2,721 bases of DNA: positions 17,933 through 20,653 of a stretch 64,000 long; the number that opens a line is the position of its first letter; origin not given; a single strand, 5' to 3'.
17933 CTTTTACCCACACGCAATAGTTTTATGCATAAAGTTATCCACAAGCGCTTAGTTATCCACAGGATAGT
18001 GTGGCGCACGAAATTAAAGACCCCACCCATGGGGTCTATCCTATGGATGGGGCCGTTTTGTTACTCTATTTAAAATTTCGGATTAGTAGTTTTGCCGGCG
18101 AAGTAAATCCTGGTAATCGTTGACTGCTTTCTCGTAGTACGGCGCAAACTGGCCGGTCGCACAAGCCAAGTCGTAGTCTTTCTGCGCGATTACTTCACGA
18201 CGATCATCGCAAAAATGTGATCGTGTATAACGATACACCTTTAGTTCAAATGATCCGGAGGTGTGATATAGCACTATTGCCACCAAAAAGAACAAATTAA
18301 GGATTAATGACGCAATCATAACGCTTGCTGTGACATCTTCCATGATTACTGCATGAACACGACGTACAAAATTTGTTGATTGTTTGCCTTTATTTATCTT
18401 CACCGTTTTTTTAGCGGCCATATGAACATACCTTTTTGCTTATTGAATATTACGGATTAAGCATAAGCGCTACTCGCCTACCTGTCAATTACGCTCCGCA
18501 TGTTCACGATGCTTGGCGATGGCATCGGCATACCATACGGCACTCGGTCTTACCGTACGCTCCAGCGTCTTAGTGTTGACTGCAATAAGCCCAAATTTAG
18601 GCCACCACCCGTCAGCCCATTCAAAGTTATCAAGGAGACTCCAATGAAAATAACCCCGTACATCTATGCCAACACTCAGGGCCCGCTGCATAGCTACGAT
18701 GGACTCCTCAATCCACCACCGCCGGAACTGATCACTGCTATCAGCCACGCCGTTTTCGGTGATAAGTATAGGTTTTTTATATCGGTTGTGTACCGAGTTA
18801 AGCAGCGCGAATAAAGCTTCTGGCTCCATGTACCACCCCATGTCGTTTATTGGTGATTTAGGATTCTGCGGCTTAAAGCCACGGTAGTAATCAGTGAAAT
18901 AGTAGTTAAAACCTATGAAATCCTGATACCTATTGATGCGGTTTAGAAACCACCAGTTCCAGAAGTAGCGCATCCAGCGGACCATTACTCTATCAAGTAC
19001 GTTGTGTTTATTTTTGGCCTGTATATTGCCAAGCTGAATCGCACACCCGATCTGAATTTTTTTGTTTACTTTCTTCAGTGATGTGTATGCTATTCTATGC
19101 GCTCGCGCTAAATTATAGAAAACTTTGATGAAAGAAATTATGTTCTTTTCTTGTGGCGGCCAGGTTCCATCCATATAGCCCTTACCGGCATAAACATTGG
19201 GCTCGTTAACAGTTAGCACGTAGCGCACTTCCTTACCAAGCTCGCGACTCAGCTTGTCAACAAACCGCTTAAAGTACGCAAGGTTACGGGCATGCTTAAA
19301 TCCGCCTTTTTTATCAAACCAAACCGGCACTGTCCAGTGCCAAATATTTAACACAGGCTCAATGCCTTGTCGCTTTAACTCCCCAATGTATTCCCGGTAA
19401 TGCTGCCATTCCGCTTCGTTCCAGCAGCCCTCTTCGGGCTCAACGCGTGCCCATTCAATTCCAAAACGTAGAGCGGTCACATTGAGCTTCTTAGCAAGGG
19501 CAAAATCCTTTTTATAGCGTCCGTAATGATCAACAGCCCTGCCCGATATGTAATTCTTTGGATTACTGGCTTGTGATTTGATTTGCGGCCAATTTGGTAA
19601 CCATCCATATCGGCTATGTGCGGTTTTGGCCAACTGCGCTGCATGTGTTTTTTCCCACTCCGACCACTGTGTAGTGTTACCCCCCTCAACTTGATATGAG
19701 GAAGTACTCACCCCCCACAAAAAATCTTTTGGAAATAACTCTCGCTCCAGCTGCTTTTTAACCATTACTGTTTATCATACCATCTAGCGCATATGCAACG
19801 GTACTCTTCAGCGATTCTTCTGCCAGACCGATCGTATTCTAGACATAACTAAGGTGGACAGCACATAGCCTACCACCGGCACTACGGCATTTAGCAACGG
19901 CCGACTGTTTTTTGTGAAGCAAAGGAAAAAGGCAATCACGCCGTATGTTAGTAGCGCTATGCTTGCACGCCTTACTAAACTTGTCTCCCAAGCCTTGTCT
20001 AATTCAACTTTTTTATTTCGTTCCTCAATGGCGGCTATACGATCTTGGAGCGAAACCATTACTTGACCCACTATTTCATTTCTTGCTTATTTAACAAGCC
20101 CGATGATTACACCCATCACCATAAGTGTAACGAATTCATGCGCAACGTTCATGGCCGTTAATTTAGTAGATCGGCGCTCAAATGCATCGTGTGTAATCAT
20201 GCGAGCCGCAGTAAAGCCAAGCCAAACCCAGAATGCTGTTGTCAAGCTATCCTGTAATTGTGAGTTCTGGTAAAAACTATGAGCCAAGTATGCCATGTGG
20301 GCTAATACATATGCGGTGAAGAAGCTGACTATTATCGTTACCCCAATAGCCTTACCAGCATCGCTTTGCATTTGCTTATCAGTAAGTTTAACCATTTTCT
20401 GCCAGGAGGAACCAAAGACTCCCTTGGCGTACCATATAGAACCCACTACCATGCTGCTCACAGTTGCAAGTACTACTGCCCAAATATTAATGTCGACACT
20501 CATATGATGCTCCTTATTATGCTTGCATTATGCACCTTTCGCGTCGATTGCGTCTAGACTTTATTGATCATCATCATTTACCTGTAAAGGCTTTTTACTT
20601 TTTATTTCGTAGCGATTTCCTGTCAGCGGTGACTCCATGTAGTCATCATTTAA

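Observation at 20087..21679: Possible KwaB/DUF4868-like gene without KwaA, followed by small membrane-protein genes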

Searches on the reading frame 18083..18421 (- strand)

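Call 3: search_protein_families(library=pfam, proteins=[window:18083-18421:-], max_evalue=1)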
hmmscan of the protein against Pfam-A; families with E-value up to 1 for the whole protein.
window:18083-18421:- (112 aa): 0 families

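Call 7: search_protein_families(library=ncbifam, proteins=[window:18083-18421:-], max_evalue=0.1)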
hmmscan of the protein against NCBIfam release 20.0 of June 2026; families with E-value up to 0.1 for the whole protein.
window:18083-18421:- (112 aa): 1 family
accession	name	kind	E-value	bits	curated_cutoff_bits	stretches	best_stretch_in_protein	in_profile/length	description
NF045472.1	Opp4B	equivalog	0.035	13.4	450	1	14-60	80-126/319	oligopeptide ABC transporter permease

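Call 28: search_protein_families(library=padloc, proteins=[window:18083-18421:-], max_evalue=0.1)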
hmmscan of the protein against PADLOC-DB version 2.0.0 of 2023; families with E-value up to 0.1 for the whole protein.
window:18083-18421:- (112 aa): 0 families

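Call 93: search_protein_families(library=padloc, proteins=[window:18083-18421:-], max_evalue=1)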
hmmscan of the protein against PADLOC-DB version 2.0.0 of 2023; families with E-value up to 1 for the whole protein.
window:18083-18421:- (112 aa): 0 families

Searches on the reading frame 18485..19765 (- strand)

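Call 3: search_protein_families(library=pfam, proteins=[window:18485-19765:-], max_evalue=1)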
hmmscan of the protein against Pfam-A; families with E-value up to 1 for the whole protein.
window:18485-19765:- (426 aa): 2 families
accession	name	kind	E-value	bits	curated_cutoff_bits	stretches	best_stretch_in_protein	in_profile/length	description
PF00232.24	Glyco_hydro_1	-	6.5e-79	265.9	22.6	2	9-275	3-251/453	Glycosyl hydrolase family 1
PF11790.14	Glyco_hydro_cc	-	0.0015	18.6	21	1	311-346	143-179/237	Glycosyl hydrolase catalytic core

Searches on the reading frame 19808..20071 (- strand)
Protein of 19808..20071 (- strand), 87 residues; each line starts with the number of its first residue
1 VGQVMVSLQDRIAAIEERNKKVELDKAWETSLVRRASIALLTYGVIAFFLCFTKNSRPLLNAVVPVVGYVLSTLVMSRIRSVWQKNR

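Call 3: search_protein_families(library=pfam, proteins=[window:19808-20071:-], max_evalue=1)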
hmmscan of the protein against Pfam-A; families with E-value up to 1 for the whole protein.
window:19808-20071:- (87 aa): 0 families

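Call 4: search_protein_families(library=padloc, proteins=[window:19808-20071:-], max_evalue=1)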
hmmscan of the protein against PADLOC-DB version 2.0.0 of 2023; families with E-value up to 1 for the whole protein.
window:19808-20071:- (87 aa): 0 families

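Call 7: search_protein_families(library=ncbifam, proteins=[window:19808-20071:-], max_evalue=0.1)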
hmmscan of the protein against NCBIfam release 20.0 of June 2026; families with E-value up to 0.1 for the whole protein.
window:19808-20071:- (87 aa): 0 families

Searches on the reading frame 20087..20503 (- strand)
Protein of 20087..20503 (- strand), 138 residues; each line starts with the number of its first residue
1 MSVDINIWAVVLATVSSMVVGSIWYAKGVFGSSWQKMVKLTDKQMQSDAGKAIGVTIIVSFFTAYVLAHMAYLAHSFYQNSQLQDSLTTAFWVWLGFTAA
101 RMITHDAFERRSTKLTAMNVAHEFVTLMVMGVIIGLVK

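Call 3: search_protein_families(library=pfam, proteins=[window:20087-20503:-], max_evalue=1)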
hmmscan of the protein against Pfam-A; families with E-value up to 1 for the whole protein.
window:20087-20503:- (138 aa): 3 families
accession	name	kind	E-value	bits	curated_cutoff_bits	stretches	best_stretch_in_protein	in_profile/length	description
PF08570.15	DUF1761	-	7.3e-29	101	31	1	8-135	1-123/123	Protein of unknown function (DUF1761)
PF24412.1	DUF7546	-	0.014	15.5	27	1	55-137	18-97/219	Family of unknown function (DUF7546)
PF02405.21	MlaE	-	0.017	15.1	22.5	1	43-132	3-94/212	Permease MlaE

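Call 4: search_protein_families(library=padloc, proteins=[window:20087-20503:-], max_evalue=1)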
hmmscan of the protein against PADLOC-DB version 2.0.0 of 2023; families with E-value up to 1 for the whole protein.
window:20087-20503:- (138 aa): 0 families

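Call 7: search_protein_families(library=ncbifam, proteins=[window:20087-20503:-], max_evalue=0.1)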
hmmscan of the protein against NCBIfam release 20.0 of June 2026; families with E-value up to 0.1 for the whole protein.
window:20087-20503:- (138 aa): 2 families
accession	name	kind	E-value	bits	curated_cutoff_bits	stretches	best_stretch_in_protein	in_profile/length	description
TIGR01131.1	ATP_synt_6_or_A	equivalog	0.028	14.3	102.6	1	5-106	17-122/227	F0F1 ATP synthase subunit A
NF040613.1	F420_dehyd_FpoJ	exception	0.039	13.9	110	1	27-65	20-58/81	F420H2 dehydrogenase subunit FpoJ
